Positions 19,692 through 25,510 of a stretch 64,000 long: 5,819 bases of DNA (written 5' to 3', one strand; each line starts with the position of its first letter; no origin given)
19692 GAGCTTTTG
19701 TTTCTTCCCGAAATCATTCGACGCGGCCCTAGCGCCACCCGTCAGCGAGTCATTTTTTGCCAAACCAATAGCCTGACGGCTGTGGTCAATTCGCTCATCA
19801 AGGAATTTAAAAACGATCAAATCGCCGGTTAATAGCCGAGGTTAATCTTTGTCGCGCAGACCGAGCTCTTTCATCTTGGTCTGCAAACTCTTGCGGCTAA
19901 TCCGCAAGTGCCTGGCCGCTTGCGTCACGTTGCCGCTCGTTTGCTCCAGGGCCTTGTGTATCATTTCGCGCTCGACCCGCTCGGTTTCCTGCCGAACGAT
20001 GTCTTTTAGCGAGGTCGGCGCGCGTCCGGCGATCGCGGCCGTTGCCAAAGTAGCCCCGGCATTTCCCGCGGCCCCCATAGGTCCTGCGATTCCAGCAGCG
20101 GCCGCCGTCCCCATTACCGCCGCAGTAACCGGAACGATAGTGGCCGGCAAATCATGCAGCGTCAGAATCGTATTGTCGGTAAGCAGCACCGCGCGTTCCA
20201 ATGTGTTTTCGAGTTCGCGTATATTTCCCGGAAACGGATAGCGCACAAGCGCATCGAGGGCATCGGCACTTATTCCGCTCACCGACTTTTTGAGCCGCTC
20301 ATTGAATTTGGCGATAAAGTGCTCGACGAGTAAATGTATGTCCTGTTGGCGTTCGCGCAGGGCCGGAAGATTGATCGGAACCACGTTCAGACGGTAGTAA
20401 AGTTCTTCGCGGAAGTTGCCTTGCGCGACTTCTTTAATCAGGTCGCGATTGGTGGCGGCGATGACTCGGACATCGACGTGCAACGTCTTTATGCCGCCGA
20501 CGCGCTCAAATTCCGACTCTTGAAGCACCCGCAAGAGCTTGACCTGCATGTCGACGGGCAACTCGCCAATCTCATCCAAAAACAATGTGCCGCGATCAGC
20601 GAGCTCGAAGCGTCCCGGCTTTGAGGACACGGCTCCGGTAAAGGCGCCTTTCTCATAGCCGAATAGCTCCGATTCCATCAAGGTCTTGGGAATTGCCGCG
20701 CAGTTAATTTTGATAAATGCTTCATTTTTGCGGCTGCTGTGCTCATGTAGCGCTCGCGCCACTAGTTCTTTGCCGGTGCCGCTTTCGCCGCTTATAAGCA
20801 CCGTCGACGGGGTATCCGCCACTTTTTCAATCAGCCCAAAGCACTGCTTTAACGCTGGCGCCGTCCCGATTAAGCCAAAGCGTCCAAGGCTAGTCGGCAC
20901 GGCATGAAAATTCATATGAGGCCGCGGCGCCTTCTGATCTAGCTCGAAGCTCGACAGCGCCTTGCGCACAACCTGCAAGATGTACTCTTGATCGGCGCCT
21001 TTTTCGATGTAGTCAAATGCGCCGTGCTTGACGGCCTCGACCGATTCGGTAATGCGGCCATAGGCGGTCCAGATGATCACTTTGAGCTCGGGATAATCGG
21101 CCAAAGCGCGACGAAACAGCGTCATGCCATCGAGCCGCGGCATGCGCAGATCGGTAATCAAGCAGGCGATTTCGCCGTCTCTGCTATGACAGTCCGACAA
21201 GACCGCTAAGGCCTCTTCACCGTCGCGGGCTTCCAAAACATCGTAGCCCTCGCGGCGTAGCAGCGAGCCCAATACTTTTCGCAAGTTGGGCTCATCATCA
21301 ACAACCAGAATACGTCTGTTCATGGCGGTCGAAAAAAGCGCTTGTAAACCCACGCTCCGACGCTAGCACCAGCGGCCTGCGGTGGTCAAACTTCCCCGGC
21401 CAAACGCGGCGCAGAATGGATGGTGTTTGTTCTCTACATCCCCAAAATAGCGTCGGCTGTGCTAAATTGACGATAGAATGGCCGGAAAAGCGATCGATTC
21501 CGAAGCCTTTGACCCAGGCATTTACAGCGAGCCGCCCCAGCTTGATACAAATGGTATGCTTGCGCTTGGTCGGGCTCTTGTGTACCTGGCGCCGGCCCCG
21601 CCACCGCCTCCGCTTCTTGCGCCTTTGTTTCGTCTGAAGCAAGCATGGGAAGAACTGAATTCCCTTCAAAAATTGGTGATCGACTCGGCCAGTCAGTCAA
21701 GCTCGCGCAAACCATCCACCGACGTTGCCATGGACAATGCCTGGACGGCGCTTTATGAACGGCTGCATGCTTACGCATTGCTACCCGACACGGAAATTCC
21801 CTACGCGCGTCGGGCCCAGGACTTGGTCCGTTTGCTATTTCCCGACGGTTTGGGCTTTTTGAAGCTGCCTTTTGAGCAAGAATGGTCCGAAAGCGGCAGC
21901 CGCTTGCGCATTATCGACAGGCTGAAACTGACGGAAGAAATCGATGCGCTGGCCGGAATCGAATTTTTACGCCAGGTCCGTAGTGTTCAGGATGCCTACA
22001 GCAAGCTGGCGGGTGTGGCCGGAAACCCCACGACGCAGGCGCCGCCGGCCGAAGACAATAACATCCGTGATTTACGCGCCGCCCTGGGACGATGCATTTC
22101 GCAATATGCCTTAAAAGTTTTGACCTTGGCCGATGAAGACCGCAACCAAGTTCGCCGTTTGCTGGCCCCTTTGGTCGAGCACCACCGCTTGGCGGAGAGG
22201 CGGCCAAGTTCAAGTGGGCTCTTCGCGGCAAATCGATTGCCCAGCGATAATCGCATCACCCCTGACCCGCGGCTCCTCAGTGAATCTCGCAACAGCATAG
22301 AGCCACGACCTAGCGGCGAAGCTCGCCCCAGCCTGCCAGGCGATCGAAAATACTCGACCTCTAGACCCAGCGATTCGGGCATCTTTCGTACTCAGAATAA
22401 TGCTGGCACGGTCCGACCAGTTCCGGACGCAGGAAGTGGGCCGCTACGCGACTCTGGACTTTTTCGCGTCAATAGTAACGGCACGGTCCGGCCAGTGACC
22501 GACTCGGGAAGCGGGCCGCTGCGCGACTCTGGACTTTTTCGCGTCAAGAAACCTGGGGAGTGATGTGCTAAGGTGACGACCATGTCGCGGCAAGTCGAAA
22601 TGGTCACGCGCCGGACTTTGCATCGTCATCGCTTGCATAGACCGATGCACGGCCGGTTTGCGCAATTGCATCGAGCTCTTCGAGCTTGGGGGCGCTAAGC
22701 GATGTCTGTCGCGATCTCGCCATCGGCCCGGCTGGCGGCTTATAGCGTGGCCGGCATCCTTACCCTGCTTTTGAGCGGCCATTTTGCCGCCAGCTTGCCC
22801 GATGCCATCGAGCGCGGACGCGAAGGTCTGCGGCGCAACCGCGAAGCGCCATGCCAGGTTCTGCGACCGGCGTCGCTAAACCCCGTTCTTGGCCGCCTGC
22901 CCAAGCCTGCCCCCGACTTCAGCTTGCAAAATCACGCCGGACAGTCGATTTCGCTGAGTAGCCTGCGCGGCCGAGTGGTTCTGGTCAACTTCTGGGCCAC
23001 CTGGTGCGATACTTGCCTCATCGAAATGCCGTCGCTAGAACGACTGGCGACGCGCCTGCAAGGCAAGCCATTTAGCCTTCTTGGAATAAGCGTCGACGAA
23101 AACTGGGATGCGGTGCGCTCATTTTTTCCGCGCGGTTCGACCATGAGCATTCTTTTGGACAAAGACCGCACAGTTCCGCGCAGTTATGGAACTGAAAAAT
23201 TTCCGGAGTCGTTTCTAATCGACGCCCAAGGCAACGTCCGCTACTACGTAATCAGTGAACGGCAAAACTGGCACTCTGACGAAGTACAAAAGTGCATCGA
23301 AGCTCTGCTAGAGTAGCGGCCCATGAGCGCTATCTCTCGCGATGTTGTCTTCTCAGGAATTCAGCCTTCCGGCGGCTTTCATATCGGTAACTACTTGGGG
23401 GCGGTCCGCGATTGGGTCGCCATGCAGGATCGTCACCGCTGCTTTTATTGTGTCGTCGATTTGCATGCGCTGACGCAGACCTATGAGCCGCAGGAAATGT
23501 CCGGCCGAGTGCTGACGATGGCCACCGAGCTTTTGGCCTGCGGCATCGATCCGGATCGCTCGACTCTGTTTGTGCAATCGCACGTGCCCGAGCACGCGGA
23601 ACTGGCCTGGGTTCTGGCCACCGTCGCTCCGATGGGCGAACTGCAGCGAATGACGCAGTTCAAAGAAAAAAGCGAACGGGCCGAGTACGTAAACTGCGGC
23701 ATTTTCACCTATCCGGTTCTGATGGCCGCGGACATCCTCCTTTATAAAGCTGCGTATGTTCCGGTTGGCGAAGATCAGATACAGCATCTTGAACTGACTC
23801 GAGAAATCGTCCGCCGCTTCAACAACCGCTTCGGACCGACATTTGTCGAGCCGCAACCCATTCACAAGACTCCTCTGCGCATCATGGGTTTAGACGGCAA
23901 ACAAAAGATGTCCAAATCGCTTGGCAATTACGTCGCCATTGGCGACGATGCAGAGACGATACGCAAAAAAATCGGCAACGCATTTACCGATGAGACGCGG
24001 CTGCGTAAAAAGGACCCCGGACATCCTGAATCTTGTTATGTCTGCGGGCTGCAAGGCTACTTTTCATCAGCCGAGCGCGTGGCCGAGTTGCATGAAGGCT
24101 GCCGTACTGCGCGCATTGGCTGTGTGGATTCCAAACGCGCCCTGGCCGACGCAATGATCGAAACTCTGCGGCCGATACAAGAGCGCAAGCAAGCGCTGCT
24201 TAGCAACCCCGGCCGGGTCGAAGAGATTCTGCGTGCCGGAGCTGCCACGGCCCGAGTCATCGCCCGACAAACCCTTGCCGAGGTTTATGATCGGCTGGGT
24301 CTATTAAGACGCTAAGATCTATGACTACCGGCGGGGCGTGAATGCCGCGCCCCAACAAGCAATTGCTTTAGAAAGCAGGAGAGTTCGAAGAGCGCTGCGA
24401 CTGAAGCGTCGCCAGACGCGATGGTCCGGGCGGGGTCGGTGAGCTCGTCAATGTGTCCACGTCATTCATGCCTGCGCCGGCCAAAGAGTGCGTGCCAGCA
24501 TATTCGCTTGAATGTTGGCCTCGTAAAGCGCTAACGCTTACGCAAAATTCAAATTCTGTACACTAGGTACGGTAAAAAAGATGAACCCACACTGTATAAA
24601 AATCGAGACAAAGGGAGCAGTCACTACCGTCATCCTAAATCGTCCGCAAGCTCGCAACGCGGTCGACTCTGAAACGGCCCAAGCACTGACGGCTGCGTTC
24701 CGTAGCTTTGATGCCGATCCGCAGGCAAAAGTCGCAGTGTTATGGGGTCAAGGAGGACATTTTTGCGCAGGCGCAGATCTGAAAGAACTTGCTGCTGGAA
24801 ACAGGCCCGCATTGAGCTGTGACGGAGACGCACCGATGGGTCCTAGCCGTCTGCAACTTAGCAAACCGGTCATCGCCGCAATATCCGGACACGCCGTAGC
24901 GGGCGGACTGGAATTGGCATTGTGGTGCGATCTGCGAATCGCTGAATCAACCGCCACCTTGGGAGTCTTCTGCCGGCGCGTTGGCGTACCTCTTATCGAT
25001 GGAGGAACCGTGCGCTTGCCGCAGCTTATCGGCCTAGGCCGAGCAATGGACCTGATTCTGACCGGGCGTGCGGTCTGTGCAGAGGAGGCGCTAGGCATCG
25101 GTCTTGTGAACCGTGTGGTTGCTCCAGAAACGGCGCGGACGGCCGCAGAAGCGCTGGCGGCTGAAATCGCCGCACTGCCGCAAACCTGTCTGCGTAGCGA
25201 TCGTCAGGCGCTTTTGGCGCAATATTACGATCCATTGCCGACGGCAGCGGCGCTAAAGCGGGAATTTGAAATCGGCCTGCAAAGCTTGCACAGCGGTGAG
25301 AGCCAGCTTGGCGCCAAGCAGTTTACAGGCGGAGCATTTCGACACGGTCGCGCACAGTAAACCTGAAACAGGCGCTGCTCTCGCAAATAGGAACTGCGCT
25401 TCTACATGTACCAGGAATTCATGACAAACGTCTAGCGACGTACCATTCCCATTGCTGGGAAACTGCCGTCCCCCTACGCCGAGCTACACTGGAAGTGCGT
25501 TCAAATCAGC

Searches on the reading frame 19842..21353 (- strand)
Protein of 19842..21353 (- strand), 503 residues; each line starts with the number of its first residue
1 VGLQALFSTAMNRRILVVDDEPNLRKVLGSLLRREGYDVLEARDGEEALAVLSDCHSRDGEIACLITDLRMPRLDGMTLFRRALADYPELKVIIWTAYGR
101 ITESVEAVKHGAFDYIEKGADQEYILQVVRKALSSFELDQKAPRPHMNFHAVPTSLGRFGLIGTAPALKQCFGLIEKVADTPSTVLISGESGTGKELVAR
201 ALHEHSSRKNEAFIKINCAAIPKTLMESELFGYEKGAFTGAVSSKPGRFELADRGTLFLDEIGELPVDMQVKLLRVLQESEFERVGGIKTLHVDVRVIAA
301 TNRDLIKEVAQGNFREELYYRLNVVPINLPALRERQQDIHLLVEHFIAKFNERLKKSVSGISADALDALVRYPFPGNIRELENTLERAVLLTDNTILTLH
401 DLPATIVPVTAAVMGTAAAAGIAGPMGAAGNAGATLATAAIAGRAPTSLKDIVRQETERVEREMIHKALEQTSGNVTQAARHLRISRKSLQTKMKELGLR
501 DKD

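Call 9: search_protein_families(library=pfam, proteins=[window:19842-21353:-], max_evalue=0.0001)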
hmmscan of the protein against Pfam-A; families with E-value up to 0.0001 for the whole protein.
window:19842-21353:- (503 aa): 9 families
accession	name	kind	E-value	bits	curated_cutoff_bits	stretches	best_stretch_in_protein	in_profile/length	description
PF00158.32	Sigma54_activat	-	2.9e-74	248.8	20.2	1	161-327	1-167/168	Sigma-54 interaction domain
PF25601.1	AAA_lid_14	-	2.7e-27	94.9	27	1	333-407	1-75/87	AAA+ ATPase lid domain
PF00072.30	Response_reg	-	2.6e-24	86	30.2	1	15-129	1-110/111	Response regulator receiver domain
PF14532.12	Sigma54_activ_2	-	3.6e-21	76.3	25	1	162-332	1-138/138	Sigma-54 interaction domain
PF02954.25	HTH_8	-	5e-13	49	22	1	458-497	3-42/42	Bacterial regulatory protein, Fis family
PF07724.20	AAA_2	-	6.4e-07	30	27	1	183-355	4-164/166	AAA domain (Cdc48 subfamily)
PF07728.20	AAA_5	-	9.7e-06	26.1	22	1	185-304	2-124/139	AAA domain (dynein-related subfamily)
PF13191.12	AAA_16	-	1.7e-05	25.8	32.6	1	169-234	10-82/167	AAA ATPase domain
PF00004.35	AAA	-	7.5e-05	23.6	21.2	0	185-317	1-126/131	ATPase family associated with various cellular activities (AAA)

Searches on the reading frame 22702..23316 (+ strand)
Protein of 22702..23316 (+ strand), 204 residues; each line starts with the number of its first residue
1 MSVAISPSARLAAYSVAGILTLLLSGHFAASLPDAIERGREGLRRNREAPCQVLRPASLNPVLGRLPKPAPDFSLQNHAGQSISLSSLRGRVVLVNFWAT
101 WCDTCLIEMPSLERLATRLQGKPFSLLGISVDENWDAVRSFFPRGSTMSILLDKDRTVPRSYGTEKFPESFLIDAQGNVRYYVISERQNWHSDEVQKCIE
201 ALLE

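Call 9: search_protein_families(library=pfam, proteins=[window:22702-23316:+], max_evalue=0.0001)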
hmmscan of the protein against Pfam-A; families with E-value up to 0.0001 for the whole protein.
window:22702-23316:+ (204 aa): 5 families
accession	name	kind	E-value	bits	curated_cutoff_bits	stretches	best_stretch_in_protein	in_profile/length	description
PF00578.27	AhpC-TSA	-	1.6e-23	83.4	26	1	68-181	3-123/124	AhpC/TSA family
PF08534.16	Redoxin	-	1.3e-21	77.4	26.6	1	68-184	4-133/148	Redoxin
PF13905.12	Thioredoxin_8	-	2.7e-11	44.1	27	1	90-179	1-94/94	Thioredoxin-like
PF00085.26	Thioredoxin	-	1.4e-06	28.6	23.5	1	91-140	19-67/103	Thioredoxin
PF02630.20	SCO1-SenC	-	3.3e-06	27.6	22.8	1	71-138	2-72/134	SCO1/SenC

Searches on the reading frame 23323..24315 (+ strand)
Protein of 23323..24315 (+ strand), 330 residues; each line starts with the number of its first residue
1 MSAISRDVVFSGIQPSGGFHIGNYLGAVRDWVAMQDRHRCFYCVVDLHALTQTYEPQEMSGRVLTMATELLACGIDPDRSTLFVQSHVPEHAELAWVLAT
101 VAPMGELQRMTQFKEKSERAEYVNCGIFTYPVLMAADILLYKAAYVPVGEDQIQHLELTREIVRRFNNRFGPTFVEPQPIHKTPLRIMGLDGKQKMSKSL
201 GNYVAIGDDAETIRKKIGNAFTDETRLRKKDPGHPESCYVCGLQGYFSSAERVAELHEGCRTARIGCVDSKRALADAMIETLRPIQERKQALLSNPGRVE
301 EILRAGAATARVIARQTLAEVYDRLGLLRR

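Call 9: search_protein_families(library=pfam, proteins=[window:23323-24315:+], max_evalue=0.0001)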
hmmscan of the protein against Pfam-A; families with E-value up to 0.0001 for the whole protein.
window:23323-24315:+ (330 aa): 1 family
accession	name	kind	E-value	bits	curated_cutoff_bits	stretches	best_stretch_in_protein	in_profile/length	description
PF00579.31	tRNA-synt_1b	-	1.3e-73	248.3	21.1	1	9-282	8-291/292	tRNA synthetases class I (W and Y)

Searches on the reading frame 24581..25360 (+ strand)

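Call 9: search_protein_families(library=pfam, proteins=[window:24581-25360:+], max_evalue=0.0001)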
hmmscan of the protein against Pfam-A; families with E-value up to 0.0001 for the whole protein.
window:24581-25360:+ (259 aa): 2 families
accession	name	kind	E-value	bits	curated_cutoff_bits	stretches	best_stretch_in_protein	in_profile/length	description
PF00378.25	ECH_1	-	3.2e-43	148.3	27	1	9-228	1-222/251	Enoyl-CoA hydratase/isomerase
PF16113.10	ECH_2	-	2e-18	67.4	27.2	1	15-216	2-203/335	Enoyl-CoA hydratase/isomerase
